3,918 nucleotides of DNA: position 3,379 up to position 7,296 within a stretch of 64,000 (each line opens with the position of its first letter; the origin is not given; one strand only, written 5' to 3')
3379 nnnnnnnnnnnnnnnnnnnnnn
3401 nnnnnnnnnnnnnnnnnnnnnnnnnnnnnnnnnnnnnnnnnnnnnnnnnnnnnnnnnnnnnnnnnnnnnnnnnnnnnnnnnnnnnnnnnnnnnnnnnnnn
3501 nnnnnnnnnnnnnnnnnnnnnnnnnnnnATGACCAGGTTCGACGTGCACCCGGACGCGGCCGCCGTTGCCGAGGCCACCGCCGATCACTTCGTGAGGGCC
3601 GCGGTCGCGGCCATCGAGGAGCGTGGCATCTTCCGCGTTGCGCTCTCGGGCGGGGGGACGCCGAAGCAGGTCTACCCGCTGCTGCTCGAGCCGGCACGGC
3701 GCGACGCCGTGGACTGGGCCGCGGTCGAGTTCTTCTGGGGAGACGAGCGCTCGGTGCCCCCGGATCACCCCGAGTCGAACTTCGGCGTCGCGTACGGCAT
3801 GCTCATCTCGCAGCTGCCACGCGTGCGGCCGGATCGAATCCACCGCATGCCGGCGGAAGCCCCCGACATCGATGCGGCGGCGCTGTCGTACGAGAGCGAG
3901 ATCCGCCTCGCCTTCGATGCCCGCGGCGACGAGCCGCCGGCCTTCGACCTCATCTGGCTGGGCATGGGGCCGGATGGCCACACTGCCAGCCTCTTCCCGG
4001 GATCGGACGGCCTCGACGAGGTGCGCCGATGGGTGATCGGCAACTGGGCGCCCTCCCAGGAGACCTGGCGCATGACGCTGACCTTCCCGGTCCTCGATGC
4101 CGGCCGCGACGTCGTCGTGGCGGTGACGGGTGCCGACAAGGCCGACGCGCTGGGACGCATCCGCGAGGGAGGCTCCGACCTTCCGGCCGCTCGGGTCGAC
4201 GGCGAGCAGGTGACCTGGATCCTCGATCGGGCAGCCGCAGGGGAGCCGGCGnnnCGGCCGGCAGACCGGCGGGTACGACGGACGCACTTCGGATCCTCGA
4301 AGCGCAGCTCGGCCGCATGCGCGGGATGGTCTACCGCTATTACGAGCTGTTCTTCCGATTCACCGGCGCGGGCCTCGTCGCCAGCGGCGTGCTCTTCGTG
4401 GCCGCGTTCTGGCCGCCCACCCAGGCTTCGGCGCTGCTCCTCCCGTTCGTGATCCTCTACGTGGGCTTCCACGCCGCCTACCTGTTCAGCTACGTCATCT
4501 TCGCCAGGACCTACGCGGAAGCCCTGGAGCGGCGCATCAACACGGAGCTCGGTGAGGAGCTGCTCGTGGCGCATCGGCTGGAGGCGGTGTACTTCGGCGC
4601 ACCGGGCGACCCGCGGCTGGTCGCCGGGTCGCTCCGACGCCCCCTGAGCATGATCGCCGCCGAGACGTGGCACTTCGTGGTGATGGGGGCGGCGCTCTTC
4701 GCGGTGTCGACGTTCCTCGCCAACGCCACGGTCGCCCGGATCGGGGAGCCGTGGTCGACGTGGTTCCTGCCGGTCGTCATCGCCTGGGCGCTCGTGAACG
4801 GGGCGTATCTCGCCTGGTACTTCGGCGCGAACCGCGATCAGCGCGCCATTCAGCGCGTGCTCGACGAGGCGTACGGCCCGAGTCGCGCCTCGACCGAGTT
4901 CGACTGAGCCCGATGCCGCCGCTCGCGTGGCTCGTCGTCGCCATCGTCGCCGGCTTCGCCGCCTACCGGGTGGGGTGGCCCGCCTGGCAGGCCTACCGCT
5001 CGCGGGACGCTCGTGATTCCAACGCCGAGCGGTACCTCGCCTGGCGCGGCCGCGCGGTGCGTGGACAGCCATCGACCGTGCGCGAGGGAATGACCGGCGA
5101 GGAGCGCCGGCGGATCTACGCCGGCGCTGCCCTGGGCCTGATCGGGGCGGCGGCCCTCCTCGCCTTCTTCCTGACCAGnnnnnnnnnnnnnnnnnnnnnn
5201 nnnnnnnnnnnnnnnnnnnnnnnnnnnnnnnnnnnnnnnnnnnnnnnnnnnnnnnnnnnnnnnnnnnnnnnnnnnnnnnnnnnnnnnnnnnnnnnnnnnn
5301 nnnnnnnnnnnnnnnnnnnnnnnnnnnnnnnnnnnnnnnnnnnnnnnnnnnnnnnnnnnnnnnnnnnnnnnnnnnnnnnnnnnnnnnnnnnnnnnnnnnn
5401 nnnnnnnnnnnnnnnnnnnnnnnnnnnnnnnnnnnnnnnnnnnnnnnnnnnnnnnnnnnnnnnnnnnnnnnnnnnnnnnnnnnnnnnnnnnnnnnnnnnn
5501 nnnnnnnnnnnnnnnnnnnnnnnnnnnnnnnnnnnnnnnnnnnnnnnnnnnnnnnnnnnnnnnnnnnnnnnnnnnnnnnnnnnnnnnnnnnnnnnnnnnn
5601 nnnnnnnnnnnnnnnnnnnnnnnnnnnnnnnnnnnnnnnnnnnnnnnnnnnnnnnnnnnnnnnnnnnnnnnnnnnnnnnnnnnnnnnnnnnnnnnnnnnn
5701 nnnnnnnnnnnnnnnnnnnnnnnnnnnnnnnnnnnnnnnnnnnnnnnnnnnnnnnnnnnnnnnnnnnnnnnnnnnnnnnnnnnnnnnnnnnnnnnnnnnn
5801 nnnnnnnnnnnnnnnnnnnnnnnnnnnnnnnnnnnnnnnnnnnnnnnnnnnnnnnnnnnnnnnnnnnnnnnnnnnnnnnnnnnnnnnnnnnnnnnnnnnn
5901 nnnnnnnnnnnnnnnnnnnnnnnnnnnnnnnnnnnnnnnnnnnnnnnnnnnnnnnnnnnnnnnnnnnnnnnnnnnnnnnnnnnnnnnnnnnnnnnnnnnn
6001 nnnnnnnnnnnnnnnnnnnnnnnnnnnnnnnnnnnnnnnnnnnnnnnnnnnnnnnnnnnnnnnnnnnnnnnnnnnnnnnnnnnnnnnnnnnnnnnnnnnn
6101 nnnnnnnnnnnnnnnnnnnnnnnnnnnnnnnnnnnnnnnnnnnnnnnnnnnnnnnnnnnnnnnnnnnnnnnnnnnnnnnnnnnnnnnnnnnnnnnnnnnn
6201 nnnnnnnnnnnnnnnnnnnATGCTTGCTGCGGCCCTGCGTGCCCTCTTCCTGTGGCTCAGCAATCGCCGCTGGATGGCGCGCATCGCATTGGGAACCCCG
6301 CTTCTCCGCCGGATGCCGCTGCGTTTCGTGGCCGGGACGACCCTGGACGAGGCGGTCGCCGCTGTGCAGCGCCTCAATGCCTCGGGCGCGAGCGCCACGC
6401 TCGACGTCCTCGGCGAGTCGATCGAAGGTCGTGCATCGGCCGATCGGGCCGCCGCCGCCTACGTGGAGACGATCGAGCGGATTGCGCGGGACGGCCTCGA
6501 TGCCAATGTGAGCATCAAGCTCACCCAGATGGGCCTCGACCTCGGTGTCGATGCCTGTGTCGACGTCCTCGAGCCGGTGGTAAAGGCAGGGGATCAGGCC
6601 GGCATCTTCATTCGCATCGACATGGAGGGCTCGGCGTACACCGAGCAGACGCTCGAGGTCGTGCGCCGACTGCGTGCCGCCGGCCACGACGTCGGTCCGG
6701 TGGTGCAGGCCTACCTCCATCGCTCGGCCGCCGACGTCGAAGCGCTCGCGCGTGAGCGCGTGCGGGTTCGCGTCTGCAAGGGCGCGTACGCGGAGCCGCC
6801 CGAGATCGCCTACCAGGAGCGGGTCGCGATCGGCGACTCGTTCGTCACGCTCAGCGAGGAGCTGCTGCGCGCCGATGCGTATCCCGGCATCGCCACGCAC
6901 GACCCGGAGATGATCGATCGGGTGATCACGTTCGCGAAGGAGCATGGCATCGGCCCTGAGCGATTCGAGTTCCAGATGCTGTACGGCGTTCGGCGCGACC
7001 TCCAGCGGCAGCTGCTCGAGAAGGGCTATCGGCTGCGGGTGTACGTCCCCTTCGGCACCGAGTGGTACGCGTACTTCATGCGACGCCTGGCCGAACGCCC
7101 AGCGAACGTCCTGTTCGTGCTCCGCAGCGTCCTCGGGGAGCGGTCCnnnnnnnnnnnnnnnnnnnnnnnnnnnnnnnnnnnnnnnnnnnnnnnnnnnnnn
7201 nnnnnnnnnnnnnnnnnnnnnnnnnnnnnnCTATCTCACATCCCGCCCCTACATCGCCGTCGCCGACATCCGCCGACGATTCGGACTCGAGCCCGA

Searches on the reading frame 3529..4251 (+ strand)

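Call 19: search_protein_families(library=pfam, proteins=[window:3529-4251:+], max_evalue=0.001)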
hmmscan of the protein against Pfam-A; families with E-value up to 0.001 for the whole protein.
window:3529-4251:+ (241 aa): 1 family
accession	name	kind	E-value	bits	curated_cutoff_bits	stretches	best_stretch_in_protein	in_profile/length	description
PF01182.26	Glucosamine_iso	-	2.8e-68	230.6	27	1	8-230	1-225/225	Glucosamine-6-phosphate isomerases/6-phosphogluconolactonase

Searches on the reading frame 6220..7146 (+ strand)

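Call 19: search_protein_families(library=pfam, proteins=[window:6220-7146:+], max_evalue=0.001)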
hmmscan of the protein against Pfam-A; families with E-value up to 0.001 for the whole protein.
window:6220-7146:+ (309 aa): 1 family
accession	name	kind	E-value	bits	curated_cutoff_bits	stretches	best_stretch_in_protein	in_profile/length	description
PF01619.24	Pro_dh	-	3.7e-36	125.6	27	1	47-300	3-276/278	Proline dehydrogenase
